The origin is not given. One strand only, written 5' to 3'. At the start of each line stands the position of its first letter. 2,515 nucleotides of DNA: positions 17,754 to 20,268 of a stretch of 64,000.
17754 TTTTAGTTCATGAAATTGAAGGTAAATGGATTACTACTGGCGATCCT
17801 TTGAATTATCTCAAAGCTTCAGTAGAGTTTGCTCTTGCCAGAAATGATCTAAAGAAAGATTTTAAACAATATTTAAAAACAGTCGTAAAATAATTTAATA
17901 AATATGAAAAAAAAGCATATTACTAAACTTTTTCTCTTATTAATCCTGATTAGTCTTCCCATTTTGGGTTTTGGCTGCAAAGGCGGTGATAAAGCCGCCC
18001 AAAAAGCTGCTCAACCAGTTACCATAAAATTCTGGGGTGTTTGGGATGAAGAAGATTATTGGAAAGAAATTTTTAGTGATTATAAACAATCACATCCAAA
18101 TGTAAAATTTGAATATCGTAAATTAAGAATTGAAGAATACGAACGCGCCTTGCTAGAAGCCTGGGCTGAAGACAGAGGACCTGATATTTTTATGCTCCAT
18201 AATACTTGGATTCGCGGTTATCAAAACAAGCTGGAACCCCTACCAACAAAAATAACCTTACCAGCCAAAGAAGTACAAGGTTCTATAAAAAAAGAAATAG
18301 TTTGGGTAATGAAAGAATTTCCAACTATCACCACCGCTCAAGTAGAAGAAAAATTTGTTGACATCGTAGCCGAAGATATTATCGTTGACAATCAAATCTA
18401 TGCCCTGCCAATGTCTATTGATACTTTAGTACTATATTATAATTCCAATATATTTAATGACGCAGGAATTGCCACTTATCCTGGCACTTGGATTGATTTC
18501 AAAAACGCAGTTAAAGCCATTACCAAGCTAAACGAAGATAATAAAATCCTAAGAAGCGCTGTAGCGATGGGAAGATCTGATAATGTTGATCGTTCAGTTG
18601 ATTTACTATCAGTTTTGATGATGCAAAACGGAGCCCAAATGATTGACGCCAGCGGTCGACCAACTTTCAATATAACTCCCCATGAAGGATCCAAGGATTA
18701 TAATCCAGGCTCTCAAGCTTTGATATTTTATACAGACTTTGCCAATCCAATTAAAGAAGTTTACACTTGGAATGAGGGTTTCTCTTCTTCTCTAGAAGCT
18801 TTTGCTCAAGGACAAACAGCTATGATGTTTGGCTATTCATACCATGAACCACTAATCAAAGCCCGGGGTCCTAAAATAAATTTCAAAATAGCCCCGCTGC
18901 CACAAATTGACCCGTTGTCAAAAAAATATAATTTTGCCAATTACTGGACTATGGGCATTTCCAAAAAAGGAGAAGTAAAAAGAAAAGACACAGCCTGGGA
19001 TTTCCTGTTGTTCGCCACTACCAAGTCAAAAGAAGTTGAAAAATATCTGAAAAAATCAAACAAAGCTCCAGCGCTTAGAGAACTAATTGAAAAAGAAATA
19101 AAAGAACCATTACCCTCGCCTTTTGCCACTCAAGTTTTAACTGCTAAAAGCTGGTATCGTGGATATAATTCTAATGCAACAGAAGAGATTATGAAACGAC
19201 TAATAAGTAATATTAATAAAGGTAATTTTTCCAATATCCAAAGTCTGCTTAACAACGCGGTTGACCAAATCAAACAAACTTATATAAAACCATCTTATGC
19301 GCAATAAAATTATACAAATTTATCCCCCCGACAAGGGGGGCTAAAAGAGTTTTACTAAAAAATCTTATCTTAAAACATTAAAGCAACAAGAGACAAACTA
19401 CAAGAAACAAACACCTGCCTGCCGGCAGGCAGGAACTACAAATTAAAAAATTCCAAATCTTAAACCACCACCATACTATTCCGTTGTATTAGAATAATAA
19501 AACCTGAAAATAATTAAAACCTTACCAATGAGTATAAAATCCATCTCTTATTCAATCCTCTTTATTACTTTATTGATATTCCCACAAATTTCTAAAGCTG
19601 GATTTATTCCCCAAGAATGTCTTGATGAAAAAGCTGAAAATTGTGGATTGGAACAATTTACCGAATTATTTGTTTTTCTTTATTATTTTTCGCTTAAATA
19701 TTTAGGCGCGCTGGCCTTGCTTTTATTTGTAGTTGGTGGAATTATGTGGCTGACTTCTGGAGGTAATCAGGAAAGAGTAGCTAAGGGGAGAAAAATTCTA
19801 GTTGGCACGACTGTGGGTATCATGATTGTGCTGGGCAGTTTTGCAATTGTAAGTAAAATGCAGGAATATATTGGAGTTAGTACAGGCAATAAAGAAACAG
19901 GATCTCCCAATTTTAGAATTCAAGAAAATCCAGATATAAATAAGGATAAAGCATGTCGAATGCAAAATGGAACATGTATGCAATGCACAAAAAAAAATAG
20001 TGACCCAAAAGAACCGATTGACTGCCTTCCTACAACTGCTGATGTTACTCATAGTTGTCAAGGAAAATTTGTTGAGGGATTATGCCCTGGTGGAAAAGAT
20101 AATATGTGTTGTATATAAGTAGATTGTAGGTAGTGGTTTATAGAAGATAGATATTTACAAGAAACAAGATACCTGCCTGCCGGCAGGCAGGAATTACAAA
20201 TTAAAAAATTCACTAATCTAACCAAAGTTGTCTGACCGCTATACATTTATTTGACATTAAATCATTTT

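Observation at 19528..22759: Six tandem paralogous T4SS-pilin-like genes with an invariant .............-x-KA+KI motif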

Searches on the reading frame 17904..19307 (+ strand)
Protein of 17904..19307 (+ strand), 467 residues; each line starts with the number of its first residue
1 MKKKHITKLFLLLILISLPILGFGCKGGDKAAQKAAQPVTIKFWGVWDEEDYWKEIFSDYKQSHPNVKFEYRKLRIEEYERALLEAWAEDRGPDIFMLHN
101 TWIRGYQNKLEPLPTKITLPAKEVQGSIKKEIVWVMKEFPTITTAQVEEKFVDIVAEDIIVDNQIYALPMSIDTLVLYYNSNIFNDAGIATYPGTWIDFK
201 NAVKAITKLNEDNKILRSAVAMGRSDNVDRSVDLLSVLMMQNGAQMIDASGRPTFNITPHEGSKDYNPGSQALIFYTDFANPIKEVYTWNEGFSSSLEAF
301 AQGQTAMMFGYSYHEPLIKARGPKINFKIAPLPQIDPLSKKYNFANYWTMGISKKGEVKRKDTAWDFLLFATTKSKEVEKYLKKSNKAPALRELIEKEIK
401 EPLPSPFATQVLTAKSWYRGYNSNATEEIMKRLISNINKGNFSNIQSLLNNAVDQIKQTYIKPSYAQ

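Call 9: search_protein_families(library=pfam, proteins=[window:17904-19307:+], max_evalue=0.001)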
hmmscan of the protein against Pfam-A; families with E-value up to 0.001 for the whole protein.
window:17904-19307:+ (467 aa): 2 families
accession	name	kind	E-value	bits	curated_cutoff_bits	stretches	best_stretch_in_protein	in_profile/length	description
PF01547.30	SBP_bac_1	-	1e-24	88.5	26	1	48-374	3-303/307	Bacterial extracellular solute-binding protein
PF13416.11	SBP_bac_8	-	1.3e-19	71.5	27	1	56-395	2-266/279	Bacterial extracellular solute-binding protein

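Call 66: search_protein_families(library=ncbifam, proteins=[window:17904-19307:+], max_evalue=0.001)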
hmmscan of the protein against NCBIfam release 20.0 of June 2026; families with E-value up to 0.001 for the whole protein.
window:17904-19307:+ (467 aa): 3 families
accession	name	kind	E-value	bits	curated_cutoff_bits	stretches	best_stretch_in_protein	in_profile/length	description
NF053763.1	ABCarbgalBndGanS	equivalog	4.9e-07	28.8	700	1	136-204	111-177/420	galactooligosaccharide ABC transporter substrate-binding protein GanS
TIGR03850.1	bind_CPR_0540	equivalog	1.4e-06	27.2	299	1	8-199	5-184/437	carbohydrate ABC transporter substrate-binding protein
NF007011.0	PRK09474.1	equivalog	4.8e-05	22.4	291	0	144-201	108-160/396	maltose/maltodextrin ABC transporter substrate-binding protein MalE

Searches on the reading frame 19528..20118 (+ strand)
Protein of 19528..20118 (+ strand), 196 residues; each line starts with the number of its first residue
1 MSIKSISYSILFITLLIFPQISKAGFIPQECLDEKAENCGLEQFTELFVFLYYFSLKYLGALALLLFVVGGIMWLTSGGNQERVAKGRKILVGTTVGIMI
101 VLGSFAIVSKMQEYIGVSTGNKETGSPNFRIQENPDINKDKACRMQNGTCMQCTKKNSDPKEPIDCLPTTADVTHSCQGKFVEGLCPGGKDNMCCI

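Call 3: search_protein_families(library=pfam, proteins=[window:19528-20118:+], max_evalue=1)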
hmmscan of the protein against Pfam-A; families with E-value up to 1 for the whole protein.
window:19528-20118:+ (196 aa): 3 families
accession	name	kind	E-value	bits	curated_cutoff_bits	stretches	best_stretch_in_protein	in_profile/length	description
PF18895.5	T4SS_pilin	-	0.00011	22.6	26.6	1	59-102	20-62/71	Type IV secretion system pilin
PF21621.3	MPI_cupin_dom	-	0.039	14.4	27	1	63-108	30-75/79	Mannose-6-phosphate isomerase, cupin domain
PF03773.19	ArsP_1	-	0.048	13.3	32.3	1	44-109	2-71/294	Predicted permease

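Call 4: search_protein_families(library=ncbifam, proteins=[window:19528-20118:+], max_evalue=1)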
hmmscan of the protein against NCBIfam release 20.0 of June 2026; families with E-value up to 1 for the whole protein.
window:19528-20118:+ (196 aa): 1 family
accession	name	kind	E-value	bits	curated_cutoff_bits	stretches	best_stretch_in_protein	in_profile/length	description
TIGR03535.1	DapD_actino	equivalog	0.0032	16.6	441.5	1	72-109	214-251/320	2,3,4,5-tetrahydropyridine-2,6-dicarboxylate N-succinyltransferase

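Call 63: find_homologous_proteins(query=window:19528-20118:+)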
Query window:19528-20118:+ (196 aa): 12 proteins with E <= 0.001 among 228 candidates.
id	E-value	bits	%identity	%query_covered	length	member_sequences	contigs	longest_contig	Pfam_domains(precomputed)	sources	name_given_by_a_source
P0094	6.8e-129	445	100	100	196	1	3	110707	-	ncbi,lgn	-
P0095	4.8e-67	243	61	99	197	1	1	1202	PF18895.6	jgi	-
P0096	2.8e-36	143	45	95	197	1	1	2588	-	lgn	-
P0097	6.4e-35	138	46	89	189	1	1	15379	PF18895.6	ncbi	-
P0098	5.8e-33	132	46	89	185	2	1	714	PF18895.6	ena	-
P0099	8.6e-33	132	57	58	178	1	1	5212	-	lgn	-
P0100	5.8e-32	129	44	80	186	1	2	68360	PF18895.6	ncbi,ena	-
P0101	1.1e-31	128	60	47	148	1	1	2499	PF18895.6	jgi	-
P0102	4.2e-30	123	41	95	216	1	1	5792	-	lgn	-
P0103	7.9e-30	122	40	98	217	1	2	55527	-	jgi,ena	jgi:hypothetical protein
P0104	8.1e-30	122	50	63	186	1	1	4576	-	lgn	-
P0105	7.2e-24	102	37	100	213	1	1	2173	PF18895.6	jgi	jgi:hypothetical protein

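Call 70: predict_structure(alignment_id=A4)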
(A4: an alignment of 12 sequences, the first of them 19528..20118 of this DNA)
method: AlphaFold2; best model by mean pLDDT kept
length: 196 residues; sequences in the alignment: 12
mean_pLDDT: 64.6   pTM: 0.36
mean pLDDT of the five models: 64.6, 60.9, 58.8, 58.4, 58.3
residues with pLDDT >= 90: 0; 70-90: 76; 50-70: 85; < 50: 35
segments of 3 or more residues with pLDDT < 50: 23-25, 34-37, 120-134, 158-163, 171-174
pLDDT, mean of each block of 10 residues (from residue 1): 67 70 52 52 65 76 85 83 81 80 72 54 43 51 69 56 51 54 65 69
secondary structure, 60 per line:
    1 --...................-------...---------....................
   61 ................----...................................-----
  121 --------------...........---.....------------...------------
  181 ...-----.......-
elements in order: H3-21 H41-76 H81-115 H135-145 E149-153 E166-168 E181-183 E192-195
